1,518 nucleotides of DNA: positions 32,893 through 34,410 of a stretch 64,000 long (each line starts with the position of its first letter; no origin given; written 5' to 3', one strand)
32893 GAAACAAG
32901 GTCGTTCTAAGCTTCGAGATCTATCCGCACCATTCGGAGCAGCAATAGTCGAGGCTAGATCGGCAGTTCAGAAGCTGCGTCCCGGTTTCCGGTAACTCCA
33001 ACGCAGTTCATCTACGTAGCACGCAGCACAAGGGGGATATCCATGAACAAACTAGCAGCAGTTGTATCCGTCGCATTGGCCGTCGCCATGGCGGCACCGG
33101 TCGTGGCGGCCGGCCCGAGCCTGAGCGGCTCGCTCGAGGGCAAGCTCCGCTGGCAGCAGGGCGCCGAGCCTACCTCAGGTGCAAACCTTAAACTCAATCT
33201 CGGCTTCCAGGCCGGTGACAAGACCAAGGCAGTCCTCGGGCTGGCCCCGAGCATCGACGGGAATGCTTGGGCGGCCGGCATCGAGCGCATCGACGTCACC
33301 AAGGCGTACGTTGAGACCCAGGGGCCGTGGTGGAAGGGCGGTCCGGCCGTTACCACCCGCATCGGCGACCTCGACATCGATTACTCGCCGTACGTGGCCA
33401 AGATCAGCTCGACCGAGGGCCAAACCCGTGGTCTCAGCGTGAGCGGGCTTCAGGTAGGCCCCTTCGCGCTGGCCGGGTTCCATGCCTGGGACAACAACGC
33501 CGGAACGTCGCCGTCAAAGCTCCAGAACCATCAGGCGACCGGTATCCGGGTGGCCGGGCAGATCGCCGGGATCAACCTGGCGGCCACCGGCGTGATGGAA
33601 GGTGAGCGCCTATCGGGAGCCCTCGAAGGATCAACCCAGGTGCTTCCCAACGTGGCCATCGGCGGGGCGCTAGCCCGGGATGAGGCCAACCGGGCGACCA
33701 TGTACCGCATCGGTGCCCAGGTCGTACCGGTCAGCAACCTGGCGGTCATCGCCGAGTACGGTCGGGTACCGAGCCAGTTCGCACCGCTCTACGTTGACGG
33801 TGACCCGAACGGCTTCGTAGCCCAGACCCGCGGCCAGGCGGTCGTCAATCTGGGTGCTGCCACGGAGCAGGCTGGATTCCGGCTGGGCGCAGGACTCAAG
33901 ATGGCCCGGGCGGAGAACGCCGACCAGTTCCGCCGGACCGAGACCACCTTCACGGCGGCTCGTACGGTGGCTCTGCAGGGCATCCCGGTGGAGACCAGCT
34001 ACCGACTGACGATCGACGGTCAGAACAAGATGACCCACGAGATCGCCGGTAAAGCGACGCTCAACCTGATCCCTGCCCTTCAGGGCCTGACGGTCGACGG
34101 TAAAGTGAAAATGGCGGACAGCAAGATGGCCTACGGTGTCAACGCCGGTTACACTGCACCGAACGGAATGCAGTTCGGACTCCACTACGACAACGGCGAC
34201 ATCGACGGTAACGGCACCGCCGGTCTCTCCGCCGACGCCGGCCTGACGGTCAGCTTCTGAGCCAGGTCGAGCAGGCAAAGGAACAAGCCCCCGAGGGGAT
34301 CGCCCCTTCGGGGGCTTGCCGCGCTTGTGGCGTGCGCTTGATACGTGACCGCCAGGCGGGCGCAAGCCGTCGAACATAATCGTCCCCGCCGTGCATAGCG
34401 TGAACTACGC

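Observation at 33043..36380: Paralogous pair of abundant-looking secreted proteins ending in canonical outer-membrane beta-barrel signals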

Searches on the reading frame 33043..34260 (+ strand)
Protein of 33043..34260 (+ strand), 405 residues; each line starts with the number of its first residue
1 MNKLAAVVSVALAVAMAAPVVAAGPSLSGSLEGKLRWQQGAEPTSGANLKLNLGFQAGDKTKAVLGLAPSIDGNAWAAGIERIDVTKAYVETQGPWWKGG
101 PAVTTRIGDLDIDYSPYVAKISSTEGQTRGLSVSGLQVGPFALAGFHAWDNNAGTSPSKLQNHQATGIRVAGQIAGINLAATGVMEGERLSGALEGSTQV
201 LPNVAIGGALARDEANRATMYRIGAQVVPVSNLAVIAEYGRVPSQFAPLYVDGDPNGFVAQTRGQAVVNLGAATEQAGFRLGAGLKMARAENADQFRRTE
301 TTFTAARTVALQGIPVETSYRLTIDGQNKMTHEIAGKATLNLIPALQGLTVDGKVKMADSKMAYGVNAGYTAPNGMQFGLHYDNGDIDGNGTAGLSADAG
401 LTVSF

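Call 3: search_protein_families(library=pfam, proteins=[window:33043-34260:+], max_evalue=1)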
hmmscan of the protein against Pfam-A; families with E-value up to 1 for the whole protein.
window:33043-34260:+ (405 aa): 1 family
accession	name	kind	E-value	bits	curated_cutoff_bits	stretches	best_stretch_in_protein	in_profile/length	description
PF21620.4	SlpA_C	-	0.0025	16.7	35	1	140-396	210-406/656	S-layer protein SlpA, beta-barrel domain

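Call 4: search_protein_families(library=ncbifam, proteins=[window:33043-34260:+], max_evalue=1)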
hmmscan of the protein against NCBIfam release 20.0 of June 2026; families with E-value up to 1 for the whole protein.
window:33043-34260:+ (405 aa): 0 families

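Call 7: find_homologous_proteins(query=window:33043-34260:+)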
Query window:33043-34260:+ (405 aa): 6 proteins with E <= 0.001 among 8000 candidates.
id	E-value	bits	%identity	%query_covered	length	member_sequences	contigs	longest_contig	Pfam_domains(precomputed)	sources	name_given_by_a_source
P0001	1.2e-252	856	98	100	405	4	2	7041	-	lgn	-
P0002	6.4e-167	574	67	100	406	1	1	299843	-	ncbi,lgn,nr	ncbi:MAG: hypothetical protein IMX00_05600 [Limnochordales bacterium]|nr:hypothetical protein [Limno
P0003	2.2e-166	572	67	100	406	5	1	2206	-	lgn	-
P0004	2.0e-151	523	65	95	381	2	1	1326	-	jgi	jgi:hypothetical protein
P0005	1.1e-148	513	60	100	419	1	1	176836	-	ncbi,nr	ncbi:MAG: hypothetical protein IMX01_04420 [Limnochordaceae bacterium]|nr:hypothetical protein [Limn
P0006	2.8e-34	137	28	100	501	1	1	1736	PF13609.13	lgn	-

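Call 14: find_homologous_proteins(query=A1)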
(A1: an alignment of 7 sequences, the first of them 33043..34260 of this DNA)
Query A1 (7 sequences) (405 aa, profile of the alignment): 6 proteins with E <= 0.001 among 8000 candidates.
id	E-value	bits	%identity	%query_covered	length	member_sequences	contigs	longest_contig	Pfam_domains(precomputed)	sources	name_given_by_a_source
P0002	5.9e-221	751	67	100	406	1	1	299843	-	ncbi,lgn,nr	ncbi:MAG: hypothetical protein IMX00_05600 [Limnochordales bacterium]|nr:hypothetical protein [Limno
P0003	7.9e-221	751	67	100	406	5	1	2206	-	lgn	-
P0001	1.7e-215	733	98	100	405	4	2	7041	-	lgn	-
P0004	1.3e-204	698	65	95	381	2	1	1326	-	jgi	jgi:hypothetical protein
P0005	1.1e-203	694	60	100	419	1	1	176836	-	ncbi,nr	ncbi:MAG: hypothetical protein IMX01_04420 [Limnochordaceae bacterium]|nr:hypothetical protein [Limn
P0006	7.6e-164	563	28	100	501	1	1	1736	PF13609.13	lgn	-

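Call 22: predict_structure(alignment_id=A1)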
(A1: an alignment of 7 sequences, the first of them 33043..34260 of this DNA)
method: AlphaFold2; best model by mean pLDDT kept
length: 405 residues; sequences in the alignment: 7
mean_pLDDT: 57.1   pTM: 0.42
mean pLDDT of the five models: 57.1, 54.4, 51.4, 46.9, 30.8
residues with pLDDT >= 90: 0; 70-90: 110; 50-70: 131; < 50: 164
segments of 3 or more residues with pLDDT < 50: 1-58, 65-67, 70-72, 75-139, 149-163, 248-254, 399-405
pLDDT, mean of each block of 10 residues (from residue 1): 38 38 39 38 44 46 49 43 45 42 38 32 34 44 50 39 52 62 58 64 66 58 66 70 59 50 71 74 78 65 81 79 78 82 65 81 79 68 69 64 33
secondary structure, 60 per line:
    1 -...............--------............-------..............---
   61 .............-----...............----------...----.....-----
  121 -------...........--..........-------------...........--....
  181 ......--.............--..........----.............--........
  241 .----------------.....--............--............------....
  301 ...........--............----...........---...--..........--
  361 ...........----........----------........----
elements in order: H2-16 E25-36 E44-57 E61-73 E79-93 E104-106 E111-115 E128-138 E141-150 E164-174 E177-186 E189-201 E204-213 E218-230 E233-241 H258-262 E265-276 E279-290 E297-311 E314-325 E330-340 E349-358 E361-371 E376-383 E394-401

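Call 28: fold_search(model_id=the predicted structure, library=pdb)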
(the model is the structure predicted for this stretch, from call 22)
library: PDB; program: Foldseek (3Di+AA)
matches with E <= 10: 761; with E <= 0.001: 48
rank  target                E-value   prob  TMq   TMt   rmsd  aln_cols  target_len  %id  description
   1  7lhg_C                1.1e-05  1.00  0.39  0.22  17.3       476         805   11  Cryo-EM structure of E. coli P pilus tip assembly intermediate PapC-PapD-PapK-PapG in the first conformation (released 2021-08-11)
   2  5ldt_A                1.1e-05  1.00  0.21  0.22  19.9       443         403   12  Crystal Structures of MOMP from Campylobacter jejuni (released 2016-10-26)
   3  2vqi_B                1.2e-05  1.00  0.28  0.25  17.3       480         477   12  Structure of the P pilus usher (PapC) translocation pore (released 2008-05-27)
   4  6cd2_C                3.1e-05  1.00  0.29  0.18  17.0       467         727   10  Crystal structure of the PapC usher bound to the chaperone-adhesin PapD-PapG (released 2018-10-03)
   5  7omm_A                6.8e-05  1.00  0.27  0.19  16.0       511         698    9  Cryo-EM structure of N. gonorhoeae LptDE in complex with ProMacrobodies (MBPs have not been built de novo) (released 2022-05-04)
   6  3ohn_A                7.1e-05  1.00  0.31  0.28  16.6       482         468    9  Crystal structure of the FimD translocation domain (released 2011-06-01)
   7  4rhb_A                7.1e-05  1.00  0.26  0.21  15.8       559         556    9  Crystal structure of the lipopolysaccharide assembly complex LptD-LptE from the Escherichia coli outer membrane (released 2015-08-26)
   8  4rhb_C                7.5e-05  1.00  0.26  0.22  16.1       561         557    9  Crystal structure of the lipopolysaccharide assembly complex LptD-LptE from the Escherichia coli outer membrane (released 2015-08-26)
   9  9fxb_D                9.0e-05  1.00  0.33  0.24  19.9       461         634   10  Cryo-EM structure of the type 1 pilus assembly platform as part of the FimI-bound chaperone-usher pilus complex (FimDH (released 2025-06-04)
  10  3sy7                  1.4e-04  1.00  0.32  0.34  18.1       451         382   13  Improved crystal structure of Pseudomonas aeruginosa OprD (released 2012-02-08)
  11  7vtz                  1.6e-04  1.00  0.30  0.28  18.8       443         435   13  Chitoporin from Escherichia coli (released 2022-11-09)
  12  9eih_E                1.6e-04  1.00  0.43  0.58  11.2       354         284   13  Import stalled PINK1 TOM complex (released 2025-03-12)
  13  7lhh_C                1.6e-04  1.00  0.37  0.22  20.7       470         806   11  Cryo-EM structure of E. coli P pilus tip assembly intermediate PapC-PapD-PapK-PapG in the second conformation (released 2021-08-11)
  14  9i93_A                1.6e-04  1.00  0.32  0.26  14.1       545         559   10  Cryo-EM structure of Shigella flexneri LptDE bound by a Bicyclic peptide molecule (Compound 2) (released 2025-10-15)
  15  9rpr_A                1.7e-04  1.00  0.28  0.19  15.6       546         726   10  Cryo-EM structure of LptDEM complex containing Shigella flexneri LptE and endogenous E. coli LptD and LptM (released 2025-12-10)
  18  7zgx_A                2.0e-04  1.00  0.31  0.18  14.2       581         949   10  S-layer Deinoxanthin Binding Complex, C1 symmetry (released 2022-07-13)
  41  8agd_A                8.0e-04  1.00  0.30  0.14  16.0       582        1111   10  Full SDBC and SOD assembly (released 2023-04-12)
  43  8byt_A                8.8e-04  1.00  0.28  0.36  17.8       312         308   10  Outer membrane attachment porin OmpM1 from Veillonella parvula, C3 symmetry (released 2023-11-08)
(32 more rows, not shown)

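Call 30: search_protein_families(library=pfam, proteins=[P0006], max_evalue=0.1)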
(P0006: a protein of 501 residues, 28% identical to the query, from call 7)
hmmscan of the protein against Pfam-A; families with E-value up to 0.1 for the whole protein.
P0006 (501 aa): 1 family
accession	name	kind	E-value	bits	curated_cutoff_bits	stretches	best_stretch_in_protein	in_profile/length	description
PF21620.4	SlpA_C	-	0.0026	16.7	35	1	204-410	233-392/656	S-layer protein SlpA, beta-barrel domain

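Call 37: search_solved_structures(query=A1, max_evalue=10)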
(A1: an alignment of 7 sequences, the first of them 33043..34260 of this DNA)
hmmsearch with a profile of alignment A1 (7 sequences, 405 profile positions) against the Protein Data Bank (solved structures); distinct sequences matched with E-value up to 10: 1.
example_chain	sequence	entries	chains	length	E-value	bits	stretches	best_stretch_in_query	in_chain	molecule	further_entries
6vqx_A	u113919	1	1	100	0.57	12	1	118-198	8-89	AcrF6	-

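Call 45: find_related_loci(query=A1, collection=genome_contigs, flank=8000)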
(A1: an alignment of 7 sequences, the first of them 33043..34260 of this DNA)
Query A1 (405 aa) in genome_contigs; peptide patterns used: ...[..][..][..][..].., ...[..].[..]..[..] (x = any residue, [..] = any of these).
52 stretches matched a pattern; 11 encode a relative of the query (tblastn E <= 1e-3); 11 distinct loci.
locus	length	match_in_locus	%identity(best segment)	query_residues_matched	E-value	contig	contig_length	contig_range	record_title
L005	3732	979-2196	66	1-405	1e-176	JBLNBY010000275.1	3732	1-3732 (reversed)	MAG: Bacteroidota bacterium isolate MAG139 PRJNA950955_bin45_renamed_274, whole genome shotgun sequence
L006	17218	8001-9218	67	1-405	8e-166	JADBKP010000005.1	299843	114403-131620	MAG: Limnochordales bacterium isolate Bu89 bin.89_contig5, whole genome shotgun sequence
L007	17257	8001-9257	60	1-405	8e-152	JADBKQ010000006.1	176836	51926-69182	MAG: Limnochordaceae bacterium isolate Bu26 bin.26_contig6, whole genome shotgun sequence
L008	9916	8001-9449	30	1-405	2e-52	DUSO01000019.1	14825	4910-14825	MAG TPA_asm: Bacillota bacterium isolate AS04akNAM_35 7388_AS04, whole genome shotgun sequence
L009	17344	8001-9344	30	40-405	3e-38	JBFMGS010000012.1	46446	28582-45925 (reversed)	MAG: Bacillota bacterium isolate MAG303 MAG303_12, whole genome shotgun sequence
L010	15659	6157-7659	29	1-405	4e-38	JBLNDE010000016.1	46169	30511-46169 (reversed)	MAG: Bacillota bacterium isolate MAG107 PRJNA950955_bin16_renamed_15, whole genome shotgun sequence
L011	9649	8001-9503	29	1-405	2e-36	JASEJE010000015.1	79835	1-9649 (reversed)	MAG: Bacillota bacterium isolate Yes71-24 NODE_15_length_79835_cov_63.846352, whole genome shotgun sequence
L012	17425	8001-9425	29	17-405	3e-34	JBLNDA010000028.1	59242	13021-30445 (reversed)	MAG: Clostridia bacterium isolate MAG111 PRJNA950955_bin2_renamed_27, whole genome shotgun sequence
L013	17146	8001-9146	29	82-405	2e-33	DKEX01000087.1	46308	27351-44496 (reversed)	MAG TPA_asm: Firmicutes bacterium UBA6811 UBA6811_contig_26148, whole genome shotgun sequence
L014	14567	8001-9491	30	1-405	3e-43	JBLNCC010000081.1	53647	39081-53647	MAG: Betaproteobacteria bacterium isolate MAG135 PRJNA950955_bin41_renamed_80, whole genome shotgun sequence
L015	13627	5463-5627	26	93-149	3e-4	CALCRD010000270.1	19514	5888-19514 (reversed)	MAG TPA_asm: uncultured Bacillus sp. isolate SRR1561991_bin.107_CONCOCT_v1.1_MAG genome assembly, contig: ERZ724030.2309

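Call 61: search_solved_structures(query=A4, max_evalue=10)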
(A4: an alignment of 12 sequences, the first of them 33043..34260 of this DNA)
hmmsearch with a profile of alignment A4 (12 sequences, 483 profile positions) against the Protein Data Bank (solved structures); distinct sequences matched with E-value up to 10: 5.
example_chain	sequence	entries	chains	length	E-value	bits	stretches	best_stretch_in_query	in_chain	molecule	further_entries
6vqx_A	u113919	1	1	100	0.027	16.4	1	146-230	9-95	AcrF6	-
8tpu_Aa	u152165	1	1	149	0.29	13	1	290-335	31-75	60S ribosomal protein L34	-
3jbn_Aa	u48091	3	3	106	0.34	12.7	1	290-332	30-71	60S ribosomal protein eL34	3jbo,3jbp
3t6v_A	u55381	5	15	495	1.2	10.9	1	15-74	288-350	Laccase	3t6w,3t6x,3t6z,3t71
2va0_A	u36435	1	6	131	1.7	10.4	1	220-300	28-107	ABFS ARABINOFURANOSIDASE TWO COMPONENT SYSTEM SENSOR PROTEIN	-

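Call 68: search_protein_families(library=pfam, alignment_id=A4, max_evalue=0.1)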
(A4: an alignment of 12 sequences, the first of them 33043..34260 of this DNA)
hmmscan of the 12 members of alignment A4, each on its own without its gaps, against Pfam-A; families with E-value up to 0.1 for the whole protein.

A. member 1, window:33043-34260:+ (405 aa): 1 family
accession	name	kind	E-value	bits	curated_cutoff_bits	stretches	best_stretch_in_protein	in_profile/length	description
PF21620.4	SlpA_C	-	0.0025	16.7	35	1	140-396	210-406/656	S-layer protein SlpA, beta-barrel domain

B. families by the number of members that match (of 12 scanned): 4 families
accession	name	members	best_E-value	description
PF21620.4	SlpA_C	3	3.8e-06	S-layer protein SlpA, beta-barrel domain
PF13609.12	Porin_4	2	1.4e-06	Gram-negative porin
PF13505.12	OMP_b-brl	1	0.0015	Outer membrane protein beta-barrel domain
PF24653.1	Phage_OMP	1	0.089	Cyanophage outer membrane protein like beta barrel domain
